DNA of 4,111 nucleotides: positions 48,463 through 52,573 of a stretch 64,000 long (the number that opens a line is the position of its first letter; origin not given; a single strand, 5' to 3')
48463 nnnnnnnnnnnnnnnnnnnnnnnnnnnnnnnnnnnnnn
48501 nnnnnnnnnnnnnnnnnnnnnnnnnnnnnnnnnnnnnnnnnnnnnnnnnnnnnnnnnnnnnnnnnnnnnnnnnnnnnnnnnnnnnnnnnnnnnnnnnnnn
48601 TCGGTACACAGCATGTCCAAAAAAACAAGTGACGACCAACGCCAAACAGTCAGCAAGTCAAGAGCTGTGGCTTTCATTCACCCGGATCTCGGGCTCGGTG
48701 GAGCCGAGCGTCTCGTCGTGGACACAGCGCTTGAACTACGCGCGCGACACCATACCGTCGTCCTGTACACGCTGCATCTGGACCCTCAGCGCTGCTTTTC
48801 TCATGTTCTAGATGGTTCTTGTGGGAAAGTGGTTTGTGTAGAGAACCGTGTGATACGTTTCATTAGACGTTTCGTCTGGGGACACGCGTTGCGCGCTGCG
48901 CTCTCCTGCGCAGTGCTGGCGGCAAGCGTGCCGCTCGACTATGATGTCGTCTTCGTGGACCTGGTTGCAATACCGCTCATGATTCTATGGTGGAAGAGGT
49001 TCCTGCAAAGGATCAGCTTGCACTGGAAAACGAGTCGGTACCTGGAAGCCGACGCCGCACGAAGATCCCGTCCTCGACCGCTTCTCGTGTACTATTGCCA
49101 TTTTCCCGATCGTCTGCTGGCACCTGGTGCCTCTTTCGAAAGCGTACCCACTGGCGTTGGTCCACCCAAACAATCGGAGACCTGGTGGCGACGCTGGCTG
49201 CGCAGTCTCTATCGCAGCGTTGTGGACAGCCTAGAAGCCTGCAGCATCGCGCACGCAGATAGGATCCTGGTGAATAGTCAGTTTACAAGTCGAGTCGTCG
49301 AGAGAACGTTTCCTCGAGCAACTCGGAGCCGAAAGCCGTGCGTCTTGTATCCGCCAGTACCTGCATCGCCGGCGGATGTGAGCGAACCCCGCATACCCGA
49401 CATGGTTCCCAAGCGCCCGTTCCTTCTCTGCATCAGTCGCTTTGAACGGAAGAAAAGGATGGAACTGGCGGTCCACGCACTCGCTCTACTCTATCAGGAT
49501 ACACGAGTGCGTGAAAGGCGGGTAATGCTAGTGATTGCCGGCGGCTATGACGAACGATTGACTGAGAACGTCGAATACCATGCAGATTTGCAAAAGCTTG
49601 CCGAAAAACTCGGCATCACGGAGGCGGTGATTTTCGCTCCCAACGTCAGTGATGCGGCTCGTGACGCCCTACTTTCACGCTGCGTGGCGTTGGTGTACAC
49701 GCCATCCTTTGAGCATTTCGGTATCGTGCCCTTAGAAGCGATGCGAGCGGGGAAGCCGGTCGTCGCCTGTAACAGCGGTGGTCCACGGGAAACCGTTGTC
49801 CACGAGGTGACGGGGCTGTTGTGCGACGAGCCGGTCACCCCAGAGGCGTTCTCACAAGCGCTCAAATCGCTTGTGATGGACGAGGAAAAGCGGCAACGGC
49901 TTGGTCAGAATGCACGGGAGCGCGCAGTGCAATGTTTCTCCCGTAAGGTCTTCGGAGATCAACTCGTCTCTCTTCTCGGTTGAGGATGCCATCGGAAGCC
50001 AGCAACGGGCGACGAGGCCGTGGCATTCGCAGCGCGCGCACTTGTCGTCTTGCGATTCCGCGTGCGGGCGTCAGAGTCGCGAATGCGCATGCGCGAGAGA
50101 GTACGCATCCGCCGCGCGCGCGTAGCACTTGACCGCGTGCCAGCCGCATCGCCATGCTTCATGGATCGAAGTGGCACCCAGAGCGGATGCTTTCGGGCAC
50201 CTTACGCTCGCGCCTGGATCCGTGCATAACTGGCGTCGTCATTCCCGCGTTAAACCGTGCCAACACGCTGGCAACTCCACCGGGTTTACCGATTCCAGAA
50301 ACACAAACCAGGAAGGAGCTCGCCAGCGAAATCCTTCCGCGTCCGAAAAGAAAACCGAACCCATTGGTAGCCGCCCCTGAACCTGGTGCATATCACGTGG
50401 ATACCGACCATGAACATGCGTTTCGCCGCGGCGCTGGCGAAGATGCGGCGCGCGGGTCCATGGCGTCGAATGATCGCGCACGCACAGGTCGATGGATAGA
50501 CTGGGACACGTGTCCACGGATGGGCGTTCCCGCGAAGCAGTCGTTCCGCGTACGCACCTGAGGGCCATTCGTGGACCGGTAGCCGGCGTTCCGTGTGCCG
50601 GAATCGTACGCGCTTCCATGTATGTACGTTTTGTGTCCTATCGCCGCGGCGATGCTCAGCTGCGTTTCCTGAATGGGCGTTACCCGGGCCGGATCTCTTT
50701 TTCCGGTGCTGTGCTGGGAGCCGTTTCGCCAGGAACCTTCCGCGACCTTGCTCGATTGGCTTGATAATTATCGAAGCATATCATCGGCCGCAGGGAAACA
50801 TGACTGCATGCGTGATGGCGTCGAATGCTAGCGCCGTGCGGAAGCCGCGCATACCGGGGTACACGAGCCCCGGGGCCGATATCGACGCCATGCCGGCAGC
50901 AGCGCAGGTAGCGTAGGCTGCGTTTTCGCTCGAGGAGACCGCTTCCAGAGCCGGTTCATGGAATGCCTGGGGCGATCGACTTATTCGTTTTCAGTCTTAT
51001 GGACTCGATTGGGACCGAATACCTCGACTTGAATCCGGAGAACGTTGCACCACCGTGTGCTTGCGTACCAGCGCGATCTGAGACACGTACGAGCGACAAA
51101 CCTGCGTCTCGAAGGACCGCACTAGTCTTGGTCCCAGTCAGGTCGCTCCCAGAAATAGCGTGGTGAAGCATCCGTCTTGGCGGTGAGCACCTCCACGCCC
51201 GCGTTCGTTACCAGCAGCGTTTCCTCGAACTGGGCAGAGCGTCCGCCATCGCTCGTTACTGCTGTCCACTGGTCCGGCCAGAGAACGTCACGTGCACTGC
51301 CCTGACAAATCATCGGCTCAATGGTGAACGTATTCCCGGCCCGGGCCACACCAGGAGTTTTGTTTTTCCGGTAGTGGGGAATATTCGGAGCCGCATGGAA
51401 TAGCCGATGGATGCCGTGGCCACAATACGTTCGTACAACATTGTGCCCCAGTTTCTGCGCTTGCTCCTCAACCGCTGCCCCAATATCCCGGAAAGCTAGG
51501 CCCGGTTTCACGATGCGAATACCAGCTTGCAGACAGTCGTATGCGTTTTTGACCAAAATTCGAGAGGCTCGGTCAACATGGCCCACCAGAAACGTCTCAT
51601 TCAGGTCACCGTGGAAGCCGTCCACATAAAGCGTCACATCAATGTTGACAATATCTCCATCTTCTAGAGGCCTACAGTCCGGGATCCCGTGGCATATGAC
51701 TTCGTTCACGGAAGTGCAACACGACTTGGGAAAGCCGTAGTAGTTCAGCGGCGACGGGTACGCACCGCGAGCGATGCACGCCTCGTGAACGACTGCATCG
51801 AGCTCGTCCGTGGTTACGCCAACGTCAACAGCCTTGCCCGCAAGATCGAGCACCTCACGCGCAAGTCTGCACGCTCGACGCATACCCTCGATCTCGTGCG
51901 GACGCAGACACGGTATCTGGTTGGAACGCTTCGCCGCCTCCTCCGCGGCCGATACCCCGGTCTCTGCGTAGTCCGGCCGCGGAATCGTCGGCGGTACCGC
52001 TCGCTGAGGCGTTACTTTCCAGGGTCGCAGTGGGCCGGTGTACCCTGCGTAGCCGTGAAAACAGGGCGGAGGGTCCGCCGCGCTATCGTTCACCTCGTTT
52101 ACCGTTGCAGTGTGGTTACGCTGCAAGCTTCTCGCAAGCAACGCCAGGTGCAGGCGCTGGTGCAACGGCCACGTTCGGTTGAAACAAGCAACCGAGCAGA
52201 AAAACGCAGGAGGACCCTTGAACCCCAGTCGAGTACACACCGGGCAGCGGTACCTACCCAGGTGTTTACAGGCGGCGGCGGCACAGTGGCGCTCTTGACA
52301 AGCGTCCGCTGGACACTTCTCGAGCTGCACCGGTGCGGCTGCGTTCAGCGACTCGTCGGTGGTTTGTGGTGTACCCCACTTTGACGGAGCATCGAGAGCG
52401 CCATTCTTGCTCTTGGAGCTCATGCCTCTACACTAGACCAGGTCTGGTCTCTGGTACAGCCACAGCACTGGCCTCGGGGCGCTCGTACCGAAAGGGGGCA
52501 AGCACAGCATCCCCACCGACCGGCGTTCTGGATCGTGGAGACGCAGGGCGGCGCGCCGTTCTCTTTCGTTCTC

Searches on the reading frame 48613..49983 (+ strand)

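Call 50: search_protein_families(library=pfam, proteins=[window:48613-49983:+], max_evalue=0.0001)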
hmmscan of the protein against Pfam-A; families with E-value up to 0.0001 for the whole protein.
window:48613-49983:+ (456 aa): 4 families
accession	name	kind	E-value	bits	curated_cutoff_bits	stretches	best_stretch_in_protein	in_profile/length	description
PF00534.26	Glycos_transf_1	-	7.1e-40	136.8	26.4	1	266-437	13-172/172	Glycosyl transferases group 1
PF13692.12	Glyco_trans_1_4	-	7.5e-23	81.8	27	1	269-423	2-142/142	Glycosyl transferases group 1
PF20706.3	GT4-conflict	-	4.8e-10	39.4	26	1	230-415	162-340/385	Family 4 Glycosyltransferase in conflict systems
PF13439.12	Glyco_transf_4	-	4.8e-09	36.9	28.5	0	29-129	2-93/170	Glycosyltransferase Family 4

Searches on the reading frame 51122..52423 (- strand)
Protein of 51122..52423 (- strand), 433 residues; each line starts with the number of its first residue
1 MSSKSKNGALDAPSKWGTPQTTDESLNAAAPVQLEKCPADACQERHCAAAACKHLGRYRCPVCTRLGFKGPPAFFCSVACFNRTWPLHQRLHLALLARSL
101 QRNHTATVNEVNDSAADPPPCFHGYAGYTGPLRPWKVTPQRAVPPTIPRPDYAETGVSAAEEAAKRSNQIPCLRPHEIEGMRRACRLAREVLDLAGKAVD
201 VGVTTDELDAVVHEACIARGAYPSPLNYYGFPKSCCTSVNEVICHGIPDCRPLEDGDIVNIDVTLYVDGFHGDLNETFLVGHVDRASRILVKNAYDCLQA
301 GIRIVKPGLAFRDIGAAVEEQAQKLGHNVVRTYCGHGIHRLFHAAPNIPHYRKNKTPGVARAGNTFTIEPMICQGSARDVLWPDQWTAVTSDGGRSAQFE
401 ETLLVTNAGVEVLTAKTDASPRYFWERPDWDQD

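Call 50: search_protein_families(library=pfam, proteins=[window:51122-52423:-], max_evalue=0.0001)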
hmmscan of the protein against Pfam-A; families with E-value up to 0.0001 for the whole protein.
window:51122-52423:- (433 aa): 2 families
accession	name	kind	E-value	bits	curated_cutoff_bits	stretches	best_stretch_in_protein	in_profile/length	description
PF00557.29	Peptidase_M24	-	2.7e-47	161.7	23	1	179-407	1-208/208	Metallopeptidase family M24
PF15801.11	zf-C6H2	-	1.6e-08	35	30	1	47-92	1-45/47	zf-MYND-like zinc finger, mRNA-binding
